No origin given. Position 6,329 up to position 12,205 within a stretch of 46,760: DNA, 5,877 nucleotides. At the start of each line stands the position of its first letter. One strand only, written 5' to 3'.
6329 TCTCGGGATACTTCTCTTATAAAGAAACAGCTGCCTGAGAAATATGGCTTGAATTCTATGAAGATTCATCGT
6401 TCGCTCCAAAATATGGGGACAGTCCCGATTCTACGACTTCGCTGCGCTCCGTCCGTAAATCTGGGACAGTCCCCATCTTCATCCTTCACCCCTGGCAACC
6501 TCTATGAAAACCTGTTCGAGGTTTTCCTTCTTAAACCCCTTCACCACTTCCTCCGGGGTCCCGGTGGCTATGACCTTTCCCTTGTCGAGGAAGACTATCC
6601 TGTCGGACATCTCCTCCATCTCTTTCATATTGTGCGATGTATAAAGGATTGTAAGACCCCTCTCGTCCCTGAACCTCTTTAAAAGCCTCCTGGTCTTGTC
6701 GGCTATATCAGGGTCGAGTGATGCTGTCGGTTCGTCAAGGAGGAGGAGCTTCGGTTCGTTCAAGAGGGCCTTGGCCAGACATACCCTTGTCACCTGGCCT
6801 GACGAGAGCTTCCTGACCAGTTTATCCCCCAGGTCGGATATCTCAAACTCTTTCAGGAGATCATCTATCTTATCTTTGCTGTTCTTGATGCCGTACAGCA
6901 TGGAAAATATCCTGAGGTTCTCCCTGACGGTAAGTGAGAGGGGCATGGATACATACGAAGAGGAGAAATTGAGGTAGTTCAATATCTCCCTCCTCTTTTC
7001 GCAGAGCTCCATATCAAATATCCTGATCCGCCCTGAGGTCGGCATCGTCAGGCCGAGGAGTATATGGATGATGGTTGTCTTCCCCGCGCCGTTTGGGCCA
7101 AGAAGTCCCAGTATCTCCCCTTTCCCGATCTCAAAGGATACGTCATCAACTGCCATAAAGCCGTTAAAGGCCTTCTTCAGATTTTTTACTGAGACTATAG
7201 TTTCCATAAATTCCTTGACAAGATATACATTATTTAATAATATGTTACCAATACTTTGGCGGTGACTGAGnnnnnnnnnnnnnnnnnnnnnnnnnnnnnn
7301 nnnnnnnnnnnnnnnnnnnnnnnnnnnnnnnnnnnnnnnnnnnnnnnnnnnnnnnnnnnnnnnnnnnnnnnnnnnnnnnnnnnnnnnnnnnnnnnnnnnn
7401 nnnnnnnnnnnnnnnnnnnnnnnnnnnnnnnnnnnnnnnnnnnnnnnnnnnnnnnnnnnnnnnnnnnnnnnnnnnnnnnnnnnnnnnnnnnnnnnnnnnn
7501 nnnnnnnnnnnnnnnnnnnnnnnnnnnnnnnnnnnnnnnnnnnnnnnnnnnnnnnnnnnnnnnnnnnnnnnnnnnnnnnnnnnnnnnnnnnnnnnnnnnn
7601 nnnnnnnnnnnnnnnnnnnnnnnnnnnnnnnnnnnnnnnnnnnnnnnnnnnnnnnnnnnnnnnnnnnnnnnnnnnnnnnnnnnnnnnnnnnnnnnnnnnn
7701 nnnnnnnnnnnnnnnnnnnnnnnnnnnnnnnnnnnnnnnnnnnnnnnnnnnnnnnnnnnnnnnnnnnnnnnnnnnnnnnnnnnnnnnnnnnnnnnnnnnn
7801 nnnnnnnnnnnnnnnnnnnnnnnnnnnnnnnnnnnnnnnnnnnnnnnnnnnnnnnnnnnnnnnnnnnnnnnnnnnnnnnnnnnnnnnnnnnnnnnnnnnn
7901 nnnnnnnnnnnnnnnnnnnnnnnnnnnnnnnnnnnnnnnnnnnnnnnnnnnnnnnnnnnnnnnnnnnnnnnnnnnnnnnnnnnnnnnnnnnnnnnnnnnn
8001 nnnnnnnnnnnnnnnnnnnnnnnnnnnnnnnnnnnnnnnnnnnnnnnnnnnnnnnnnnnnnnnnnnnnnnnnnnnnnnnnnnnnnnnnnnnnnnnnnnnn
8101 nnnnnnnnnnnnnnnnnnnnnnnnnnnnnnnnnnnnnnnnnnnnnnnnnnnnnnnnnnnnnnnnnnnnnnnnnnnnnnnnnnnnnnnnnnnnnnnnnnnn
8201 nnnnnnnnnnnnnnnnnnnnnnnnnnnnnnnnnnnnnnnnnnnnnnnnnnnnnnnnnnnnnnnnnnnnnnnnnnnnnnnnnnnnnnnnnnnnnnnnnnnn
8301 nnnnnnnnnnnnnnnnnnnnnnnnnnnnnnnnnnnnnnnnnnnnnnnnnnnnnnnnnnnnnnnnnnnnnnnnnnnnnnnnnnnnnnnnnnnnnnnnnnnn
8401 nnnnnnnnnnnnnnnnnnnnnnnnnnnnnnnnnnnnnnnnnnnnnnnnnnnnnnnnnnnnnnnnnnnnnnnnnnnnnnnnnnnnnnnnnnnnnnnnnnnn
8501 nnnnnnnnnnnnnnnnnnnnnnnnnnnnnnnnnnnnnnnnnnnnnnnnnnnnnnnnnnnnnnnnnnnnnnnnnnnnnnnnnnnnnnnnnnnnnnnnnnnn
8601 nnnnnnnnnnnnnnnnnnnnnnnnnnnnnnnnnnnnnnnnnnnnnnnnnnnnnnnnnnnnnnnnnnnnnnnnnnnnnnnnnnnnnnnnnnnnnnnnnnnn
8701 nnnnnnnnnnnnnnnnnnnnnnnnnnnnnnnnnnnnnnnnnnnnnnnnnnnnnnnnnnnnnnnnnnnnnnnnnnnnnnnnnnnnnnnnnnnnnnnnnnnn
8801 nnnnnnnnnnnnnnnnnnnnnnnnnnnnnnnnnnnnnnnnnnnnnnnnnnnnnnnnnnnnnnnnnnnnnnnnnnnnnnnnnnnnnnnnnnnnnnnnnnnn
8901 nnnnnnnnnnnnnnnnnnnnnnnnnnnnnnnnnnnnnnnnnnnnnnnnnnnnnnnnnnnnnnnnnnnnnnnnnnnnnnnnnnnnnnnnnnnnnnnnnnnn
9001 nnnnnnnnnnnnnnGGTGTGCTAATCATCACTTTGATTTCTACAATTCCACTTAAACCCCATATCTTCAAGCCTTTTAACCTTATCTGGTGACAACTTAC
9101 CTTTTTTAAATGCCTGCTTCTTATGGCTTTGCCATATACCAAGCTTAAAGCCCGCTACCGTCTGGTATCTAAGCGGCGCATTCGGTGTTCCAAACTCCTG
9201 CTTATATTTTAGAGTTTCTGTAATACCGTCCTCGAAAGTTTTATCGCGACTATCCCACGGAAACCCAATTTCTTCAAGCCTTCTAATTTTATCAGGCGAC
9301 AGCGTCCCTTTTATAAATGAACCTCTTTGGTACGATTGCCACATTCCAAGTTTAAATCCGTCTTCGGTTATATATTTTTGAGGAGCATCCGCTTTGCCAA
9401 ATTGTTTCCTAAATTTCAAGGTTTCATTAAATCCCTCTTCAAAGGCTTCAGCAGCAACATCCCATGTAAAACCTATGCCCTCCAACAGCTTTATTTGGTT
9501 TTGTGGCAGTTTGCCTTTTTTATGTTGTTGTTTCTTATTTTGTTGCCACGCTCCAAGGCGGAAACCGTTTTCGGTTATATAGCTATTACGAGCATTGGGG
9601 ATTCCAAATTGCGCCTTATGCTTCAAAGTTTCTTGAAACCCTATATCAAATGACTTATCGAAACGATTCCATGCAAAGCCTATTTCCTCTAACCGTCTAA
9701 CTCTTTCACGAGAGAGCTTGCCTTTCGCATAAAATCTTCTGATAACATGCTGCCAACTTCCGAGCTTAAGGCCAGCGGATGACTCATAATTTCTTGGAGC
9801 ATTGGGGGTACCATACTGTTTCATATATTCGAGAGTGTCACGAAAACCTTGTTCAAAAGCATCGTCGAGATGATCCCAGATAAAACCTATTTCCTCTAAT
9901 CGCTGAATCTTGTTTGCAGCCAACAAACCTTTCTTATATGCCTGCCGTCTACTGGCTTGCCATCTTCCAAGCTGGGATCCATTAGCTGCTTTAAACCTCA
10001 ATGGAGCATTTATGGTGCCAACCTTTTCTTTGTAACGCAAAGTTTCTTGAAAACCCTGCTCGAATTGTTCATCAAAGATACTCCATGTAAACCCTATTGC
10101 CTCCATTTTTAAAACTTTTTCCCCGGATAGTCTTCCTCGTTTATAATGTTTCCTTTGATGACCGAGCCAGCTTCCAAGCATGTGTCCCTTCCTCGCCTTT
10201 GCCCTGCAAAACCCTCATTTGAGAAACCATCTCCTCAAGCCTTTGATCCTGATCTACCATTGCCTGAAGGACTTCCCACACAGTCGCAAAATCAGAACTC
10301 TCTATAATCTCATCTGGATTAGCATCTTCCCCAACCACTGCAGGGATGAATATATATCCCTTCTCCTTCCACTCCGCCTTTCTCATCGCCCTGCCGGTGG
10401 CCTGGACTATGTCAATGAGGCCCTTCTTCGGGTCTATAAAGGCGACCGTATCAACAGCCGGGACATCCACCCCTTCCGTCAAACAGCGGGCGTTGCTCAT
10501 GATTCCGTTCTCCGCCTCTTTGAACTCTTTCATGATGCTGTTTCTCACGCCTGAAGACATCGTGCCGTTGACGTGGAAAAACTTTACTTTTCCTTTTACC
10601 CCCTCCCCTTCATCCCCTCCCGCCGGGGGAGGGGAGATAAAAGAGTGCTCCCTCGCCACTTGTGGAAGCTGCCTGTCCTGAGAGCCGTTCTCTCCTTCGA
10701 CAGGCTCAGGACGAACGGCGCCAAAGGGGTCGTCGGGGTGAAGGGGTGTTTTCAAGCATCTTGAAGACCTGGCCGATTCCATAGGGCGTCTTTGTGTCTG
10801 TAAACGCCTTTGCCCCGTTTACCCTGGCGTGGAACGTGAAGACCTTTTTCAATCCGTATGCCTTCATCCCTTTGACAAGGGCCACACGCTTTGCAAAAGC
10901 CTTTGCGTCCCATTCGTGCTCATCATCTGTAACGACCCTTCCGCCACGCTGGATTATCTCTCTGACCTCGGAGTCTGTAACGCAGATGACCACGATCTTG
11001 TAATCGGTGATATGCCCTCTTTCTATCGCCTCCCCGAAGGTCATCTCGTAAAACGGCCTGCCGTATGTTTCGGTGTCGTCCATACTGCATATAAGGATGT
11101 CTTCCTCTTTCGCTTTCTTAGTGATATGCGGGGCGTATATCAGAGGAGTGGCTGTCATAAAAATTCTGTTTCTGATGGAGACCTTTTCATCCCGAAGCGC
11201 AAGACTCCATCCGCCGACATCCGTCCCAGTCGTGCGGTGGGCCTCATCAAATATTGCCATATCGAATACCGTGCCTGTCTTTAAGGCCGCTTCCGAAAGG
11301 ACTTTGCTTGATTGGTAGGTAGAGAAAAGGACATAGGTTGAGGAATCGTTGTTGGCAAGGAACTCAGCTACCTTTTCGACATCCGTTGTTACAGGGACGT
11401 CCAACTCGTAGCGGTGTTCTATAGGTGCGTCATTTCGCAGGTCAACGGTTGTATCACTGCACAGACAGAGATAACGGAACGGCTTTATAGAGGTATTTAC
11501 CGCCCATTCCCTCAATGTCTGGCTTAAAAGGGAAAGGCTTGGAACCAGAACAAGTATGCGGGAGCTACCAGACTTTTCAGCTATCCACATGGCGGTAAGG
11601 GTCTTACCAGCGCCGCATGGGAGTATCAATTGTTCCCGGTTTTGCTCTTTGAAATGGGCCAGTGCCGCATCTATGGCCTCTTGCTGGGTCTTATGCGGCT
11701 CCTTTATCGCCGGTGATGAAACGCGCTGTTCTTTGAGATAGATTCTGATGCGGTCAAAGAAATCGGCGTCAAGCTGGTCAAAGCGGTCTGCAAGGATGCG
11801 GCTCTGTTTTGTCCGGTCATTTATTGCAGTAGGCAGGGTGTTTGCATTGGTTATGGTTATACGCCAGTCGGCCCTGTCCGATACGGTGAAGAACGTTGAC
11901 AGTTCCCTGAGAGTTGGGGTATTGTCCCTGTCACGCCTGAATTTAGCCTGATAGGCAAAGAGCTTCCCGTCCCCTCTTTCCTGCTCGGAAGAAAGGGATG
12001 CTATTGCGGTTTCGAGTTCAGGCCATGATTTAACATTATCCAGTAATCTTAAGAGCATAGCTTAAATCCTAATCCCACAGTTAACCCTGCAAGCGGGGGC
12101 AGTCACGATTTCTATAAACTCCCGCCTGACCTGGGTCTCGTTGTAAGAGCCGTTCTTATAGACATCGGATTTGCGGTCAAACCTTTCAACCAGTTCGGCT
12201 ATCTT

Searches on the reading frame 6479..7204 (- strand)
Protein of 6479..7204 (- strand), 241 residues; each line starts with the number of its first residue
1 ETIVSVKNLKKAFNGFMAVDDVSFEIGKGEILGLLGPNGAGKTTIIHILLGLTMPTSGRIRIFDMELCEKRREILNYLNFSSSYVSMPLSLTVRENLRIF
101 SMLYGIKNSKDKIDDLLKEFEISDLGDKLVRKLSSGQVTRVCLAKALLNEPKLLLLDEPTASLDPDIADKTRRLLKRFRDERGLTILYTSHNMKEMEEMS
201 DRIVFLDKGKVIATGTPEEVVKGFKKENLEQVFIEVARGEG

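Call 87: search_protein_families(library=pfam, proteins=[window:6479-7204:-], max_evalue=0.00001)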
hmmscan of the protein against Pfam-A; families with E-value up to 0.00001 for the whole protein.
window:6479-7204:- (241 aa): 3 families
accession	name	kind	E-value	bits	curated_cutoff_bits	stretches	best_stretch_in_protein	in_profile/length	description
PF00005.33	ABC_tran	-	2.4e-32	112.8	25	1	20-161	2-137/137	ABC transporter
PF13304.12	AAA_21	-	5.5e-14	53.4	27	1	105-196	206-303/304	AAA domain, putative AbiEii toxin, Type IV TA system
PF13476.12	AAA_23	-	6.7e-06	27.3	27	0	14-134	5-126/201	AAA domain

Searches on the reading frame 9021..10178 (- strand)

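Call 87: search_protein_families(library=pfam, proteins=[window:9021-10178:-], max_evalue=0.00001)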
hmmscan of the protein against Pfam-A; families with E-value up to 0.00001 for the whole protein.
window:9021-10178:- (385 aa): 2 families
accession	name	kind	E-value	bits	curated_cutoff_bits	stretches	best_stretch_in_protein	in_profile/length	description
PF03457.19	HA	-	4.1e-84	277.3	28.4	5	243-306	2-64/64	Helicase associated domain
PF18871.6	HEPN_Toprim_N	-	1.9e-06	28.4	25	0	159-190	63-94/223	HEPN/Toprim N-terminal domain 1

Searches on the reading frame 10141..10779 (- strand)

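Call 87: search_protein_families(library=pfam, proteins=[window:10141-10779:-], max_evalue=0.00001)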
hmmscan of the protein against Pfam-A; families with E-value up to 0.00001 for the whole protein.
window:10141-10779:- (212 aa): 1 family
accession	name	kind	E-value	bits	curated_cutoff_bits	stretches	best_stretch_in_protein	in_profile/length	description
PF00271.37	Helicase_C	-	5.8e-13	49.5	23.5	1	64-134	39-109/110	Helicase conserved C-terminal domain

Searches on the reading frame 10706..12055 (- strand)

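Call 88: search_protein_families(library=pfam, proteins=[window:10706-12055:-], max_evalue=0.00001)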
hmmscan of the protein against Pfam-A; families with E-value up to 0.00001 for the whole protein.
window:10706-12055:- (449 aa): 2 families
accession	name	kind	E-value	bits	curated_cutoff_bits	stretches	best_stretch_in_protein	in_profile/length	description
PF04851.21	ResIII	-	1e-19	71.5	22.5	1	119-304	3-162/164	Type III restriction enzyme, res subunit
PF00270.35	DEAD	-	1.1e-08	35.5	26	1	123-304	3-160/167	DEAD/DEAH box helicase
